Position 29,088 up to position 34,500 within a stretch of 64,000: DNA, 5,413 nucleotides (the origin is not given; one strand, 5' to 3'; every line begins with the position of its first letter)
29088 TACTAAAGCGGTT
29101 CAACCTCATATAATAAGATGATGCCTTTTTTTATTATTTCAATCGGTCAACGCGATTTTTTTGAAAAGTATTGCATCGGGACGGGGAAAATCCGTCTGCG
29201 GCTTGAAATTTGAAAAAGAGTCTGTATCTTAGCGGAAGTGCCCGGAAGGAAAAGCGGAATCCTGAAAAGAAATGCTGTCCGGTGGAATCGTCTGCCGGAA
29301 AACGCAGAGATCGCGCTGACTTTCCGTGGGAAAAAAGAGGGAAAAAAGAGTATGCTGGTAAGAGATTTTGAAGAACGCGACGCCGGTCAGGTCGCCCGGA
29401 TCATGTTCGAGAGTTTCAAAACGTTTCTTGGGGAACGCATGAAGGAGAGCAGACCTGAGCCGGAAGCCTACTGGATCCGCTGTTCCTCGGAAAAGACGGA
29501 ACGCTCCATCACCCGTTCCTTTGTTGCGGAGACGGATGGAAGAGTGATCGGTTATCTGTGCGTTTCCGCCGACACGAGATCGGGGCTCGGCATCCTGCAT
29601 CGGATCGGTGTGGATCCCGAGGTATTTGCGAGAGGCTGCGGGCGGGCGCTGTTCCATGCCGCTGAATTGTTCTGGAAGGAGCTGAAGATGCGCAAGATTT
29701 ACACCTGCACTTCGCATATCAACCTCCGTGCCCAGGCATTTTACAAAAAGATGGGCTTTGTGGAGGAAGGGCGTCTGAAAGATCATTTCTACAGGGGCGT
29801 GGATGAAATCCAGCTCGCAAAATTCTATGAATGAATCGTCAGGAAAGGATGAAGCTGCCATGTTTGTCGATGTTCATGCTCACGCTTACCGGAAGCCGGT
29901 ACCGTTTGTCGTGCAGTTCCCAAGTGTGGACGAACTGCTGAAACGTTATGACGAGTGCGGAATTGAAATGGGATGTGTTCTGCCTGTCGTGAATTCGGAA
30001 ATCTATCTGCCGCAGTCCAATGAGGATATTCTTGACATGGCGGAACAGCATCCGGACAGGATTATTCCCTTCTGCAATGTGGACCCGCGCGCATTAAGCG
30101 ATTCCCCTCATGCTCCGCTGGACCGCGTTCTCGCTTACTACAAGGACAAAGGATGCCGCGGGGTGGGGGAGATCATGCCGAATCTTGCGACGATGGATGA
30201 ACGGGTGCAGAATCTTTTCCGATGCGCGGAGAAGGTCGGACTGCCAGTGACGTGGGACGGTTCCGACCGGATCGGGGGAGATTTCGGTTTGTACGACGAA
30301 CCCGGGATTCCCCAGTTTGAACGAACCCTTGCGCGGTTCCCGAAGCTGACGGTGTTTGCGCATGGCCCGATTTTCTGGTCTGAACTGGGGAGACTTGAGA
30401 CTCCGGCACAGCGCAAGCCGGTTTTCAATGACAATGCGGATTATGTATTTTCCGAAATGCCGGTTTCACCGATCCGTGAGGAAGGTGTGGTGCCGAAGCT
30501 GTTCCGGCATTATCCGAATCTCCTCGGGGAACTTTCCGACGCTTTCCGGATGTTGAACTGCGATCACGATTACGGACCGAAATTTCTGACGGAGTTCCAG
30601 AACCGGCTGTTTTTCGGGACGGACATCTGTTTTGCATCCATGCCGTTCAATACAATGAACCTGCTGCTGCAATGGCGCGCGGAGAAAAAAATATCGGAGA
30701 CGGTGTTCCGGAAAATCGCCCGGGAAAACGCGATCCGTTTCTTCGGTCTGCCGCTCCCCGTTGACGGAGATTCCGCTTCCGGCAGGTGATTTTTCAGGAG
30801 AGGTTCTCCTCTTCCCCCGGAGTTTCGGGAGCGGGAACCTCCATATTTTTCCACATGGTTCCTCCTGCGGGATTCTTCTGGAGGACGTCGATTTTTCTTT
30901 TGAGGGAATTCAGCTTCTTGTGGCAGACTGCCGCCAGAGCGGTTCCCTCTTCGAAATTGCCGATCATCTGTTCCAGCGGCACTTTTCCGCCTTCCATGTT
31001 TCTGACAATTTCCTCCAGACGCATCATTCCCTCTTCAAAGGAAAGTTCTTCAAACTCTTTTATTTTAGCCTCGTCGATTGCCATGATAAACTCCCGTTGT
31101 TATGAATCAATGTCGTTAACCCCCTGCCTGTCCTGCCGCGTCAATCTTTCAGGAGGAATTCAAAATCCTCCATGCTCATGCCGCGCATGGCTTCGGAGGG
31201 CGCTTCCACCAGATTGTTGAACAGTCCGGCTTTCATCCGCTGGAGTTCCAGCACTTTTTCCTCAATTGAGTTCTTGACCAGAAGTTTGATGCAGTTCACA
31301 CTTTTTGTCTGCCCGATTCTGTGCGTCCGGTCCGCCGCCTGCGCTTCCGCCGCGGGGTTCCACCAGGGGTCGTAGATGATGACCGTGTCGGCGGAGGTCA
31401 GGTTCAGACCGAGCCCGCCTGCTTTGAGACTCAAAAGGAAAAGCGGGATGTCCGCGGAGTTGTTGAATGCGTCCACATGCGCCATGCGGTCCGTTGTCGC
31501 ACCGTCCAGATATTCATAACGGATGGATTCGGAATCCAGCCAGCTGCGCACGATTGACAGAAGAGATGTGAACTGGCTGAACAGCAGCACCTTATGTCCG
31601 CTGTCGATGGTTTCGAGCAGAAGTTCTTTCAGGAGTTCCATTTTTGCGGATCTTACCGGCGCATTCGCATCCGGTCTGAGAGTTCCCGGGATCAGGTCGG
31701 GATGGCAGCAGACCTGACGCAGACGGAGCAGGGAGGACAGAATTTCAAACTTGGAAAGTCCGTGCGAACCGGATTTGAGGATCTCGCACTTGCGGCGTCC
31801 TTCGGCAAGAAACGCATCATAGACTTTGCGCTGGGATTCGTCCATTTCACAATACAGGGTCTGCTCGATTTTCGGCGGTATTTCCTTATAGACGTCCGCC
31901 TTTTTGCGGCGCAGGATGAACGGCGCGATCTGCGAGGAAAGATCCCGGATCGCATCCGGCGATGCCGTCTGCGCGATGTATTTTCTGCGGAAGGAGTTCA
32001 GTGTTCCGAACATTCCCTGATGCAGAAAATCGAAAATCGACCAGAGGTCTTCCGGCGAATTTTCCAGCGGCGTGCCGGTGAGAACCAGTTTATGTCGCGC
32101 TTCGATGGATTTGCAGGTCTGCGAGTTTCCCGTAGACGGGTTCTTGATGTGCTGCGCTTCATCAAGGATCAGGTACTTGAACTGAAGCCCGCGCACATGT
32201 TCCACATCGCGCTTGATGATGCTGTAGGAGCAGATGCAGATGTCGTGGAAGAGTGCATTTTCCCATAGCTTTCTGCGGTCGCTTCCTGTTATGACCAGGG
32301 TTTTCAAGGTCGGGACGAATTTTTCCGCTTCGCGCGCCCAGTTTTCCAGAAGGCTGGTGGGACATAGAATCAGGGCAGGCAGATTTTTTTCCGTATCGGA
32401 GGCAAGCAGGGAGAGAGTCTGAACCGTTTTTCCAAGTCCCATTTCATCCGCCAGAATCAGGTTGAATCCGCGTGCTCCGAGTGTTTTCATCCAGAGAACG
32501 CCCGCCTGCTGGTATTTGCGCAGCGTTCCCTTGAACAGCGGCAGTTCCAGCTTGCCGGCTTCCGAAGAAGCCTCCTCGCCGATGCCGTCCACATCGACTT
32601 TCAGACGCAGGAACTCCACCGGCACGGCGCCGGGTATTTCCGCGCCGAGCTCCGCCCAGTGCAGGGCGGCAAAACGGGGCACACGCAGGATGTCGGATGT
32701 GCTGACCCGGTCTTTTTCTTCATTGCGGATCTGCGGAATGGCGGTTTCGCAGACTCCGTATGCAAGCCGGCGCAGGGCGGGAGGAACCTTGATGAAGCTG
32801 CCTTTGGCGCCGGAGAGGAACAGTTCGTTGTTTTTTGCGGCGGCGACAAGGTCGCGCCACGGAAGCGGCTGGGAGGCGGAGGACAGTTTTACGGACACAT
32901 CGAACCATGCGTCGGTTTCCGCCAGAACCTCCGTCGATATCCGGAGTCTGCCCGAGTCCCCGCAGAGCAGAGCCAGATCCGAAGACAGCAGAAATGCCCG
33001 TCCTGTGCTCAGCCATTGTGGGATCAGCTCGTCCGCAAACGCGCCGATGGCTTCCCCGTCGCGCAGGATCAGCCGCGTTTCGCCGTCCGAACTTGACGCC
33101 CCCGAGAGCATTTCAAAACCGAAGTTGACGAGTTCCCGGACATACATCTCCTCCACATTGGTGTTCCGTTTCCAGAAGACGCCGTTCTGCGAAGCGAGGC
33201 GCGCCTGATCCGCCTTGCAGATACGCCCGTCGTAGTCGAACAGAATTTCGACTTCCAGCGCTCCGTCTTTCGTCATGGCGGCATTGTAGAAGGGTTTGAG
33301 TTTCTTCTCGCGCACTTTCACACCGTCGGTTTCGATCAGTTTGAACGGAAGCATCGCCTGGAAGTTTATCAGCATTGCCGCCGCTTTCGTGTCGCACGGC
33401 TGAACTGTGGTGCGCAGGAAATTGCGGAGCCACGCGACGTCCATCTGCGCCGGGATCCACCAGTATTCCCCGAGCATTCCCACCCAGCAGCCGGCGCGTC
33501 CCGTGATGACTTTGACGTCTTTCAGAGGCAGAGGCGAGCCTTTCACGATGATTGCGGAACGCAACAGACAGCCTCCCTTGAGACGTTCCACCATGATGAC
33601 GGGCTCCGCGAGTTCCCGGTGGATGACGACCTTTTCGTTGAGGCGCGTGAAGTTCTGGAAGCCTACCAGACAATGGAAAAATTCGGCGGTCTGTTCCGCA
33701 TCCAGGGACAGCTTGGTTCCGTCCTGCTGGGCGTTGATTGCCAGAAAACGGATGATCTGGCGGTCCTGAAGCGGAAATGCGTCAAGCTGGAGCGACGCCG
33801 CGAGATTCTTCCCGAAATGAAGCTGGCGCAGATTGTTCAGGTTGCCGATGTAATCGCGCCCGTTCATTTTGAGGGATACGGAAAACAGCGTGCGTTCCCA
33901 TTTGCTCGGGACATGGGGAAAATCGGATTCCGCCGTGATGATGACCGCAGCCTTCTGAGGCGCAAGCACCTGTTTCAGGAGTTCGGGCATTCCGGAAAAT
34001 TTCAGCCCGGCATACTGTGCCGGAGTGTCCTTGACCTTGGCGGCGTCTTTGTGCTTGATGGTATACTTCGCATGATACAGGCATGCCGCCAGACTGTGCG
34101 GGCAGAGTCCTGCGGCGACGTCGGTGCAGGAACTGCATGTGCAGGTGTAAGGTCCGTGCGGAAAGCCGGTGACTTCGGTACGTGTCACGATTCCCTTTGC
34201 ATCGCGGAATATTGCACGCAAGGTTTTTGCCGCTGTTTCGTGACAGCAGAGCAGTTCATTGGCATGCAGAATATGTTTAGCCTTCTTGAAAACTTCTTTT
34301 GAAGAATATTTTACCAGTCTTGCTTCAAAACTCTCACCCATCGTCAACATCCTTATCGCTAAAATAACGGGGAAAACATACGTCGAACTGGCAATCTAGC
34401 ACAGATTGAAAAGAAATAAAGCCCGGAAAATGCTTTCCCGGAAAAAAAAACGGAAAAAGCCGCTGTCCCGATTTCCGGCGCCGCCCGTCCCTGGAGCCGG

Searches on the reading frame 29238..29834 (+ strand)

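Call 4: search_protein_families(library=pfam, proteins=[window:29238-29834:+], max_evalue=0.01)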
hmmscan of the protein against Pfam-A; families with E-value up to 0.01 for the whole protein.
window:29238-29834:+ (198 aa): 6 families
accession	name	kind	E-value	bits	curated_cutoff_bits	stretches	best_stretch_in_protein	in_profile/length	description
PF00583.31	Acetyltransf_1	-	6.2e-15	55.9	20.7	1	76-174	19-116/116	Acetyltransferase (GNAT) family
PF13508.13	Acetyltransf_7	-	1.1e-14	55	27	1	93-176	4-84/84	Acetyltransferase (GNAT) domain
PF13673.13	Acetyltransf_10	-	6e-09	36.4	23.6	1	85-178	24-111/128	Acetyltransferase (GNAT) domain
PF13420.13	Acetyltransf_4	-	3.5e-08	34.1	24.3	1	43-187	3-147/155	Acetyltransferase (GNAT) domain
PF13302.13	Acetyltransf_3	-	0.00011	23.3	25.4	1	40-175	3-138/138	Acetyltransferase (GNAT) domain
PF21926.2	FeeM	-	0.004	17.4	27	0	122-179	85-141/158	N-acyl amino acid synthase FeeM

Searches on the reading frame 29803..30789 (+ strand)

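Call 4: search_protein_families(library=pfam, proteins=[window:29803-30789:+], max_evalue=0.01)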
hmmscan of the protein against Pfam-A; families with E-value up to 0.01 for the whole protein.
window:29803-30789:+ (328 aa): 2 families
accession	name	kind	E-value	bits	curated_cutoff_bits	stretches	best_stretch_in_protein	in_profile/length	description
PF04909.20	Amidohydro_2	-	1.6e-11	44.9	26.4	1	70-316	63-289/289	Amidohydrolase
PF01026.27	TatD_DNase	-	0.0099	15.7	27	0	22-124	1-92/253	TatD related DNase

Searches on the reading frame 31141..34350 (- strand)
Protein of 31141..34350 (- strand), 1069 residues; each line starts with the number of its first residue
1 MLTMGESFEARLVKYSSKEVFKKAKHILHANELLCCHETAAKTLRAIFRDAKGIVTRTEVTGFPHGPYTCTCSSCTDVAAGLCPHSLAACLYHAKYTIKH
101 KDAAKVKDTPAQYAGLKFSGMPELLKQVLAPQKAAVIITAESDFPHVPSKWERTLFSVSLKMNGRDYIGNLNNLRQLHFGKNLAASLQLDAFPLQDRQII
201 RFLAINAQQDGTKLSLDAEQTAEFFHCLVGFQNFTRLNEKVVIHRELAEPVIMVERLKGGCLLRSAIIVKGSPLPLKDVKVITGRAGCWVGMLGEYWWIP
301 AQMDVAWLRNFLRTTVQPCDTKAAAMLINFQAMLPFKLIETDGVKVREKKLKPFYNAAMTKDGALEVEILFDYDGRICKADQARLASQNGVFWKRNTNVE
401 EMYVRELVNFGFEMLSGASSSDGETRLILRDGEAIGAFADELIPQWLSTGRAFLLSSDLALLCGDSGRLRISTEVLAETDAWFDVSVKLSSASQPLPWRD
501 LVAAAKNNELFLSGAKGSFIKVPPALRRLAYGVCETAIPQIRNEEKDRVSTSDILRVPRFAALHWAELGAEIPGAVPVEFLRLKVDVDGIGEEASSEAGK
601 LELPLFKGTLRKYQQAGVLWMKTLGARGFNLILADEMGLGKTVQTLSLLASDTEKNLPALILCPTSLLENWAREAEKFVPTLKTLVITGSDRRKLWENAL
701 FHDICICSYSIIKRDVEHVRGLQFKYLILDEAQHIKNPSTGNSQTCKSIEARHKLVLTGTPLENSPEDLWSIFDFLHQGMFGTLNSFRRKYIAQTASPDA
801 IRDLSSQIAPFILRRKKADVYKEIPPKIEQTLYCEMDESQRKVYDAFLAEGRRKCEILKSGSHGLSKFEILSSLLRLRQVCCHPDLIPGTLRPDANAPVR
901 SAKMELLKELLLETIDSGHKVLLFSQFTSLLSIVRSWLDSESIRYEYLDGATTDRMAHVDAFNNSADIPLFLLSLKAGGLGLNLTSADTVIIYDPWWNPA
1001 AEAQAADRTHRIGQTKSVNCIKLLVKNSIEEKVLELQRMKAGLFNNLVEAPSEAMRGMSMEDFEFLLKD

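Call 82: search_protein_families(library=pfam, proteins=[window:31141-34350:-], max_evalue=0.001)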
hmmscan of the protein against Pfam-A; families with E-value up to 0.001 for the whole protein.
window:31141-34350:- (1069 aa): 4 families
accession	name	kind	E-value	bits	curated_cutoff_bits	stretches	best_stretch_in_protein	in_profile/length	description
PF00176.29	SNF2-rel_dom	-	3.7e-71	240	24.9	1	613-886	1-290/290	SNF2-related domain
PF00271.37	Helicase_C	-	1.4e-21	77.3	23.5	1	903-1013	2-110/110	Helicase conserved C-terminal domain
PF04851.21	ResIII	-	1.2e-07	32.2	22.5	1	609-761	3-162/164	Type III restriction enzyme, res subunit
PF00270.35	DEAD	-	5.5e-07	29.9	26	1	627-761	13-160/167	DEAD/DEAH box helicase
